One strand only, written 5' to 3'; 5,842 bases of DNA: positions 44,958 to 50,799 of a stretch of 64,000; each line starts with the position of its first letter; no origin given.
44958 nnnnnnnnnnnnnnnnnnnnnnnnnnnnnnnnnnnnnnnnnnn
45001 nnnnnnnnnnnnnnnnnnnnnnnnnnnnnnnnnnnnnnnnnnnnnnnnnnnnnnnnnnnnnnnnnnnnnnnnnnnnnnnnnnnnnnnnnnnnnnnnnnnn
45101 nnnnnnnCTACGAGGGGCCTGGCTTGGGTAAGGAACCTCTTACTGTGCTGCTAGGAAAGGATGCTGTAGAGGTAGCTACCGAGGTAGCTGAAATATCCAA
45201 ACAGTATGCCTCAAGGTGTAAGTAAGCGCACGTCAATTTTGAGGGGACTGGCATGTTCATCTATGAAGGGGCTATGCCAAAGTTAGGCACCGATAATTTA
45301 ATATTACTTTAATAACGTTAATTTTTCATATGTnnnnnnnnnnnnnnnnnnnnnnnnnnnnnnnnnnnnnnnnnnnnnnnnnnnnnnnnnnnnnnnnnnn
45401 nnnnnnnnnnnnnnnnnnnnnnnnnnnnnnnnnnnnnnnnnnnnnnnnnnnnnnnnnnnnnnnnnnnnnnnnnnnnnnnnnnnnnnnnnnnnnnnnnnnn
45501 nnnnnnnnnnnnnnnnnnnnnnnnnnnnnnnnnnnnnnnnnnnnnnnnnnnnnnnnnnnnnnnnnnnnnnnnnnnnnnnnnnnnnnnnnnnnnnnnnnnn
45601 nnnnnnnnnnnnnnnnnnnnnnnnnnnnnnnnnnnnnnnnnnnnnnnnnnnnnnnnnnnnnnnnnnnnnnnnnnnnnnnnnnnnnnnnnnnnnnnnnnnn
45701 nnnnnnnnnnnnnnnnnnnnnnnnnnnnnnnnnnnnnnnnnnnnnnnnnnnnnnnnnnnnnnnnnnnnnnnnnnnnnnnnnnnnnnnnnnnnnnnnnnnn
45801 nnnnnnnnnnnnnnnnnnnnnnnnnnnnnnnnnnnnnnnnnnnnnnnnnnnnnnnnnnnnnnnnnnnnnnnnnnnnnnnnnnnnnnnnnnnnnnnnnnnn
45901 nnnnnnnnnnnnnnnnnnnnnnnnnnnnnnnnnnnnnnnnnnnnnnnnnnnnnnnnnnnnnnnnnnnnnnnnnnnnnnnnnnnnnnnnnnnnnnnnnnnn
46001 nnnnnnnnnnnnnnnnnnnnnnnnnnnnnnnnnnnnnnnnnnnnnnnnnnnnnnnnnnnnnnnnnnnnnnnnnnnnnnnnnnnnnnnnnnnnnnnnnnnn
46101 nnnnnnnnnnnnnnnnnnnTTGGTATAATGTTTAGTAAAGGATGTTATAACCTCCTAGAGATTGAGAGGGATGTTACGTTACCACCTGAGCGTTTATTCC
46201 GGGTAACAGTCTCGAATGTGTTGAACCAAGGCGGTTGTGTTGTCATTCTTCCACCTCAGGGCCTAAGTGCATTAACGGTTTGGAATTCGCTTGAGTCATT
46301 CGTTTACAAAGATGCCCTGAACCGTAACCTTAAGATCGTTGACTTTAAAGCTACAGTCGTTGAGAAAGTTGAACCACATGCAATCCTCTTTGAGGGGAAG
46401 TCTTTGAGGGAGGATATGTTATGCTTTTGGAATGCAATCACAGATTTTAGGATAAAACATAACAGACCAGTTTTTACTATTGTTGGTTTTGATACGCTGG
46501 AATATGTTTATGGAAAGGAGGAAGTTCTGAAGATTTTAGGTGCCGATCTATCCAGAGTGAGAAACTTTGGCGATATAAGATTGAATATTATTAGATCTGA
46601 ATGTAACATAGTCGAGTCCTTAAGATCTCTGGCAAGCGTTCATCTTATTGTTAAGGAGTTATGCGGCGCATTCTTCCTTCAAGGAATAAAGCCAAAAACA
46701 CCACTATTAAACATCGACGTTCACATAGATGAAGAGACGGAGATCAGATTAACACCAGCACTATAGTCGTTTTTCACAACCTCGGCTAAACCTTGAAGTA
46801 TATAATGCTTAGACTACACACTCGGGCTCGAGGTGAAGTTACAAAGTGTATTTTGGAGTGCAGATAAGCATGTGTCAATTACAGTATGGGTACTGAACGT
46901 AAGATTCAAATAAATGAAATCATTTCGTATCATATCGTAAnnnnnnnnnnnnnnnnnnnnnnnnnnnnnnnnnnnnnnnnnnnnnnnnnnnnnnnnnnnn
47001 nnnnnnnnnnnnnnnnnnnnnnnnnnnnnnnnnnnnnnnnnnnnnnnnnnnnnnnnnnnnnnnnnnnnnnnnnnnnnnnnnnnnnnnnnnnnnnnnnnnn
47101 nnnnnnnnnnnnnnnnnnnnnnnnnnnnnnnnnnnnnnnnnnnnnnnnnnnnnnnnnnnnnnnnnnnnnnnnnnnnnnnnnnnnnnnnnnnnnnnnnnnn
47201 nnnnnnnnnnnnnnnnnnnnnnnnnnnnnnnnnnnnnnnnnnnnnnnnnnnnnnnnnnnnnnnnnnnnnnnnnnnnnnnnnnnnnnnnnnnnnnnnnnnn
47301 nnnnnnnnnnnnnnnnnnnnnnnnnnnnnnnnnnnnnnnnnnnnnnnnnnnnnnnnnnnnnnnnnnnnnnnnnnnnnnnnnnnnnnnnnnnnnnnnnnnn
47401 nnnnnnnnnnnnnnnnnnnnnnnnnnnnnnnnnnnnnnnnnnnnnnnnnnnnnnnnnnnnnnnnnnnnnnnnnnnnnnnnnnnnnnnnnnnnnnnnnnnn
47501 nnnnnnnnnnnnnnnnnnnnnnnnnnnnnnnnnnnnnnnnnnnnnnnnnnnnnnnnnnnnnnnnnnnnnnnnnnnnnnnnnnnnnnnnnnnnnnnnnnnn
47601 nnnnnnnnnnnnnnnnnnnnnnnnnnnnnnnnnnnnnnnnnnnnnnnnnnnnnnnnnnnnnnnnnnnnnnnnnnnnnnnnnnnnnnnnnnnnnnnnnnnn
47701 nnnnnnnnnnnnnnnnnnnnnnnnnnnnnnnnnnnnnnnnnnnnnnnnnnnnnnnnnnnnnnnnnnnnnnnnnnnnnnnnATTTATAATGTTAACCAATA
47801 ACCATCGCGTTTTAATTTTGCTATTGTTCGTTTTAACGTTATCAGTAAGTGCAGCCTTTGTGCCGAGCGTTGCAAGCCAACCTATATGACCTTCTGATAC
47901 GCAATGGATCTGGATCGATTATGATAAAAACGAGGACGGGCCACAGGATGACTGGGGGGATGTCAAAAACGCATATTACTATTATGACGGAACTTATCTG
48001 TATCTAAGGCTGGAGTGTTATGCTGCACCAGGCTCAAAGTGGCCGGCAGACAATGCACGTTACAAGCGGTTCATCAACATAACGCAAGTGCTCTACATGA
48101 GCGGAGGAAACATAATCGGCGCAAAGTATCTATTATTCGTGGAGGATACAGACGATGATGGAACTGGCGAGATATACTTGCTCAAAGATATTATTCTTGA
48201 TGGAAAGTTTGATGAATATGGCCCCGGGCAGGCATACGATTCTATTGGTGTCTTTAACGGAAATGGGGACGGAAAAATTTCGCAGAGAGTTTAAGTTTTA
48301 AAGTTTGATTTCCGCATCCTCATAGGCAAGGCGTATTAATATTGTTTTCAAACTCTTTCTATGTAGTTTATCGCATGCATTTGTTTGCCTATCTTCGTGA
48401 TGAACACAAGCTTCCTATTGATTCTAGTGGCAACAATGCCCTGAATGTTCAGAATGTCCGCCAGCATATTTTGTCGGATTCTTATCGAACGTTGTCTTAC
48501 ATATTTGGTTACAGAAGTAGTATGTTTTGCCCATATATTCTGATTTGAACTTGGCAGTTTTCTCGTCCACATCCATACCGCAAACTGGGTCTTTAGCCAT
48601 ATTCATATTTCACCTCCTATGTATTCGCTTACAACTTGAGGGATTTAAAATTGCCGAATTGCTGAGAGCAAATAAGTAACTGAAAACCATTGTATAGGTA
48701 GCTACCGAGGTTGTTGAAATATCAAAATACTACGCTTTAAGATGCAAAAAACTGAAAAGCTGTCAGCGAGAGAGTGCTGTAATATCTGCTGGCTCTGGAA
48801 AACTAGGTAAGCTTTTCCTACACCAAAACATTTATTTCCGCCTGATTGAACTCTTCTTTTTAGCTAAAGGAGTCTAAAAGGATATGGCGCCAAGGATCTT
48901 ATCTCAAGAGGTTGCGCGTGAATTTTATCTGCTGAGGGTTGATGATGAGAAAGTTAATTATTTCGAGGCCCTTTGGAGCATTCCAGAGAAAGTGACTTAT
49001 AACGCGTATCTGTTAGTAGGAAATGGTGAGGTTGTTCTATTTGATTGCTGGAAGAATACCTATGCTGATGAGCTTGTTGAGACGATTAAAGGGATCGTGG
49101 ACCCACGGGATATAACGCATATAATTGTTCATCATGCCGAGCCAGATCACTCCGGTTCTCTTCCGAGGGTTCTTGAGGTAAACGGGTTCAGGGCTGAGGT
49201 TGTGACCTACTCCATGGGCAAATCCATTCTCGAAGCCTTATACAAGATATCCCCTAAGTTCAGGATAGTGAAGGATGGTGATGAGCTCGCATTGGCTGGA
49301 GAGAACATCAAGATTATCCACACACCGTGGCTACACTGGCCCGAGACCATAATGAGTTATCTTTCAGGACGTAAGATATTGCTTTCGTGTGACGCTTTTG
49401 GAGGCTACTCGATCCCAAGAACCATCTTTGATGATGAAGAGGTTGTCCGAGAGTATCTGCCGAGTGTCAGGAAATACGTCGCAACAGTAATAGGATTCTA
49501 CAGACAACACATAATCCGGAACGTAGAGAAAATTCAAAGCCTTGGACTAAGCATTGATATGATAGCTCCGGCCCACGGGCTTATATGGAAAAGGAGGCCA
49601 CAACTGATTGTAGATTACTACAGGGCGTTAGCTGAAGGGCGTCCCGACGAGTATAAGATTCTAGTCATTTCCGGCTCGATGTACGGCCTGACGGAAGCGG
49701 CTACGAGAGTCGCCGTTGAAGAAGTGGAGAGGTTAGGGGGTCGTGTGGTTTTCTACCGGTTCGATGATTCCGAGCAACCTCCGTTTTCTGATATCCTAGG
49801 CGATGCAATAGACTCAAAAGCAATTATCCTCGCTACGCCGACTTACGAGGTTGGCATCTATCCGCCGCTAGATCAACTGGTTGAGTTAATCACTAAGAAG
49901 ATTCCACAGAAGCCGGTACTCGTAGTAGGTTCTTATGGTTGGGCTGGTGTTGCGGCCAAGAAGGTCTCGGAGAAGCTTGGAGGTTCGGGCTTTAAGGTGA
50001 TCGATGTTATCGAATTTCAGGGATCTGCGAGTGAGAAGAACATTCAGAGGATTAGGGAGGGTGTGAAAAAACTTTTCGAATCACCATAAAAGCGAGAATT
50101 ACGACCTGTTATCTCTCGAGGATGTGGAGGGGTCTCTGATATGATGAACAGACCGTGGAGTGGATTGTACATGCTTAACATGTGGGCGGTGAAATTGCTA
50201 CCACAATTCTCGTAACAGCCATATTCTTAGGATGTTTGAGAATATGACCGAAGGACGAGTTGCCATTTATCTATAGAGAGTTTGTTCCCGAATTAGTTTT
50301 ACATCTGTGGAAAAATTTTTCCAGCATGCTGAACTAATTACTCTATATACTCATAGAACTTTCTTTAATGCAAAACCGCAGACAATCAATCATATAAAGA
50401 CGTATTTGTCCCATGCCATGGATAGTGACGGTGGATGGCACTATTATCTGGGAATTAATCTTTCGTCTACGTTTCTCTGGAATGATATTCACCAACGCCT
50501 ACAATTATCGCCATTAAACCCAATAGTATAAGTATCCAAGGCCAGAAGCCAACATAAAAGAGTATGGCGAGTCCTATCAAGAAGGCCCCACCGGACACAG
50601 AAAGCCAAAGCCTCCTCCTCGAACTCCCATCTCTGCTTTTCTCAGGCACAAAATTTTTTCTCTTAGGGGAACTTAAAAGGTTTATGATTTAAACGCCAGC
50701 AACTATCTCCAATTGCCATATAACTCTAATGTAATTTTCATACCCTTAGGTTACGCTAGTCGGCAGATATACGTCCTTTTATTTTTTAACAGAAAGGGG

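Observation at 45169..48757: A 3.5-kb segment bounded by a diverged duplicate of a gene 3' end: footprint of an old integrated element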

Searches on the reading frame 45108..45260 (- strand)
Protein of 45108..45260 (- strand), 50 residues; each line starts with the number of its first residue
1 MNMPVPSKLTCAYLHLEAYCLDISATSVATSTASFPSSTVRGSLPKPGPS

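Call 89: search_protein_families(library=pfam, proteins=[window:45108-45260:-], max_evalue=1)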
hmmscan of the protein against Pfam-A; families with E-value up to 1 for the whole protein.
window:45108-45260:- (50 aa): 0 families

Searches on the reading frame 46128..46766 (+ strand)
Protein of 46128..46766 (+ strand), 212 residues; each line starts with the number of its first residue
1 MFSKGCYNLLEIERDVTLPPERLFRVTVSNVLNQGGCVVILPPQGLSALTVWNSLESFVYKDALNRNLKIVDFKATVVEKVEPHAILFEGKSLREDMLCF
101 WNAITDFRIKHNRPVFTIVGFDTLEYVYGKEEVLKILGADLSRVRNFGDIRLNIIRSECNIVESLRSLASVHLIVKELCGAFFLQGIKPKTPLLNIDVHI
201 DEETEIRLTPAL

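Call 11: search_protein_families(library=pfam, proteins=[window:46128-46766:+], max_evalue=0.01)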
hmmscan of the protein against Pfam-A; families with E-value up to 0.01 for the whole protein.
window:46128-46766:+ (212 aa): 0 families

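Call 31: find_homologous_proteins(query=window:46128-46766:+, max_evalue=0.001)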
Query window:46128-46766:+ (212 aa): 8 proteins with E <= 0.001 among 232 candidates.
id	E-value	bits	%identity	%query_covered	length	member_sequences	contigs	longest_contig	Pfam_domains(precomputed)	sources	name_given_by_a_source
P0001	1.5e-96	340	71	100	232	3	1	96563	PF20440.4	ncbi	ncbi:MAG: hypothetical protein QXM00_07475 [Candidatus Bathyarchaeia archaeon]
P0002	1.4e-86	307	70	89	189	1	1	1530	-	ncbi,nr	ncbi:MAG: hypothetical protein N3F06_04425, partial [Nitrososphaerales archaeon]|nr:hypothetical pro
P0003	3.5e-79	283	63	100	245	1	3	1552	PF20440.4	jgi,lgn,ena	-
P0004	5.8e-66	240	53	100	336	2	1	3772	PF06745.20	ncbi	ncbi:MAG: ATPase domain-containing protein [Candidatus Bathyarchaeia archaeon]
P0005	2.8e-47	179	68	55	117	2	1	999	-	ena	-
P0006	1.2e-44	170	66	55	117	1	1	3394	-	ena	-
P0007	1.0e-38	151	80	44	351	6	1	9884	PF06745.20,PF23442.2,PF13481.13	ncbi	ncbi:MAG: ATPase domain-containing protein, partial [Candidatus Bathyarchaeia archaeon]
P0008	2.1e-16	78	73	28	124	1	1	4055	-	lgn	-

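Call 32: find_encoding_contigs(protein=P0001, flank=10000, max_places=4)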
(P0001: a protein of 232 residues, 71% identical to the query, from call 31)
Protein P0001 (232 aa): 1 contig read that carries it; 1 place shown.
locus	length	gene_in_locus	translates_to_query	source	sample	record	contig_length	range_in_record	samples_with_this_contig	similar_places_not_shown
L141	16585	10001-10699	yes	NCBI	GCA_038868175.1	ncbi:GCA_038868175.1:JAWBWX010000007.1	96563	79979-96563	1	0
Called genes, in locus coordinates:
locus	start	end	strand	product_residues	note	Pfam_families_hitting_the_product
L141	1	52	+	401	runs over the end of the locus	PF01926:MMR_HSR1, PF02421:FeoB_N (faint), PF08438:YGR210-like_G4, PF02824:TGS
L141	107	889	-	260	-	PF01255:Prenyltransf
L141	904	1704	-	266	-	PF01048:PNP_UDP_1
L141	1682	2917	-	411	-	PF04123:DUF373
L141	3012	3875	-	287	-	PF04871:Uso1_p115_C (faint), PF23435:DUF7121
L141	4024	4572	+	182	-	-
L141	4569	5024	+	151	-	PF14478:DUF4430 (faint)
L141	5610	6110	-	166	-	-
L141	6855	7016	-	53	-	-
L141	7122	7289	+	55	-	-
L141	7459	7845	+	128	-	-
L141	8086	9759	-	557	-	PF01978:TrmB, PF12802:MarR_2 (weak), PF13091:PLDc_2 (faint)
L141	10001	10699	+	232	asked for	PF20440:GvpD_bR2 (faint)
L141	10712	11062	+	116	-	-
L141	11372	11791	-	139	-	PF01850:PIN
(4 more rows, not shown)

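Call 33: find_encoding_contigs(protein=P0007, flank=10000, max_places=4)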
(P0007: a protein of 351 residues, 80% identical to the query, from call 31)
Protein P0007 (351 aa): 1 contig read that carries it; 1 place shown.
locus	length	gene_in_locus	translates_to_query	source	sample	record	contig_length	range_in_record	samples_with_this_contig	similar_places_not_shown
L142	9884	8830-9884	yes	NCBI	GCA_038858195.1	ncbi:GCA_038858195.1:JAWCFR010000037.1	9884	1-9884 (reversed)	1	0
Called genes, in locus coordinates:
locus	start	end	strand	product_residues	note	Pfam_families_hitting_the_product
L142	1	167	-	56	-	?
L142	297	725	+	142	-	PF12840:HTH_20, PF01022:HTH_5 (weak), PF13412:HTH_24 (weak)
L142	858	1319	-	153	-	PF02577:BFN_dom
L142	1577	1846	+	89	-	PF14947:HTH_45, PF14277:DUF4364 (faint)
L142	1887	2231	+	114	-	-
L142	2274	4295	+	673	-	PF00150:Cellulase (faint), PF02449:Glyco_hydro_42, PF08532:Glyco_hydro_42M, PF22369:GLMA_2nd (weak), PF08533:Glyco_hydro_42C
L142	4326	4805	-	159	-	-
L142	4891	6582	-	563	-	PF01978:TrmB, PF11495:TrmB_EBD_N (faint), PF13091:PLDc_2 (faint)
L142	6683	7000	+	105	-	PF14947:HTH_45, PF24409:wHTH-PRTase_assc (weak)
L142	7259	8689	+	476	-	PF03796:DnaB_C (faint), PF05625:PAXNEB (faint), PF06745:ATPase, PF13481:AAA_25, PF23442:DUF7125 (weak), PF20440:GvpD_bR2 (weak)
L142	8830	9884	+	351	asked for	PF06745:ATPase, PF13481:AAA_25, PF23442:DUF7125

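Call 49: search_protein_families(library=ncbifam, proteins=[window:46128-46766:+], max_evalue=0.01)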
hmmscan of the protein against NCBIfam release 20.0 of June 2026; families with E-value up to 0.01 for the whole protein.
window:46128-46766:+ (212 aa): 0 families

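Call 50: search_protein_families(library=phrogs, proteins=[window:46128-46766:+], max_evalue=0.01)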
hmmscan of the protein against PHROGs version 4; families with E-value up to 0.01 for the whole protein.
window:46128-46766:+ (212 aa): 0 families

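Call 51: search_protein_families(library=padloc, proteins=[window:46128-46766:+], max_evalue=0.01)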
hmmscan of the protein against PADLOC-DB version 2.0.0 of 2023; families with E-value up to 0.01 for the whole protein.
window:46128-46766:+ (212 aa): 0 families

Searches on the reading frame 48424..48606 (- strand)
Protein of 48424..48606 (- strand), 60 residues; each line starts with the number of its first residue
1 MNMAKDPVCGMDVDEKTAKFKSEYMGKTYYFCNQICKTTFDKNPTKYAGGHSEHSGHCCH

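Call 11: search_protein_families(library=pfam, proteins=[window:48424-48606:-], max_evalue=0.01)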
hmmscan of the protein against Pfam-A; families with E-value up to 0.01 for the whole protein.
window:48424-48606:- (60 aa): 1 family
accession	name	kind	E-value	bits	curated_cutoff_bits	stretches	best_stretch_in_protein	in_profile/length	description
PF04945.19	YHS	-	7.1e-19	68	30.3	1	5-49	2-45/47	YHS domain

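Call 49: search_protein_families(library=ncbifam, proteins=[window:48424-48606:-], max_evalue=0.01)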
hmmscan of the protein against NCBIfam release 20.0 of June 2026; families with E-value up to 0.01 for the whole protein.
window:48424-48606:- (60 aa): 1 family
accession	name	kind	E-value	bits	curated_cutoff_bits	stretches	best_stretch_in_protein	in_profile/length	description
NF041384.1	YHS_seleno_dom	subfamily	5e-05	23.5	70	1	17-58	22-60/113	YHS domain-containing (seleno)protein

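Call 50: search_protein_families(library=phrogs, proteins=[window:48424-48606:-], max_evalue=0.01)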
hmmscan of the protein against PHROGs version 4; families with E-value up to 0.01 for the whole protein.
window:48424-48606:- (60 aa): 0 families

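Call 51: search_protein_families(library=padloc, proteins=[window:48424-48606:-], max_evalue=0.01)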
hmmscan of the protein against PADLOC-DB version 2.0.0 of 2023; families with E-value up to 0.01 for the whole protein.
window:48424-48606:- (60 aa): 0 families

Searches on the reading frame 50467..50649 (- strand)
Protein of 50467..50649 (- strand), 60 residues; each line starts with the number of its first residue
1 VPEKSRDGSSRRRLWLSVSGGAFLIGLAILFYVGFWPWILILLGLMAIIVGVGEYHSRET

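Call 89: search_protein_families(library=pfam, proteins=[window:50467-50649:-], max_evalue=1)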
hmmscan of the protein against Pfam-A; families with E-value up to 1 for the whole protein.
window:50467-50649:- (60 aa): 9 families
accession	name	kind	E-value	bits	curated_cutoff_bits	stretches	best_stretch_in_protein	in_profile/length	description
PF13129.11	DUF3953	-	0.0091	16.2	22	1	40-55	2-17/41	Protein of unknown function (DUF3953)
PF20990.2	DUF2207_C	-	0.024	14.8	33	1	6-51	129-179/247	Predicted membrane protein (DUF2207) C-terminal domain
PF09489.15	CbtB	-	0.056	14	27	1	14-36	8-30/51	Probable cobalt transporter subunit (CbtB)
PF13567.11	DUF4131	-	0.19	11.8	31.6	1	14-53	7-45/165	Domain of unknown function (DUF4131)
PF05478.16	Prominin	-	0.22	10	34.3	1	6-53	447-492/799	Prominin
PF25587.1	Rv2743c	-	0.29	11.2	27.7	1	9-55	28-74/237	Rv2743c family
PF11127.14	YgaP-like_TM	-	0.47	11.1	25.3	1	18-52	14-48/66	Inner membrane protein YgaP-like, transmembrane domain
PF02656.20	DUF202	-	0.5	11.3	23.4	0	38-59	45-66/68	Domain of unknown function (DUF202)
PF11239.13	DUF3040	-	0.76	10.5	24.7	0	6-52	34-82/84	Protein of unknown function (DUF3040)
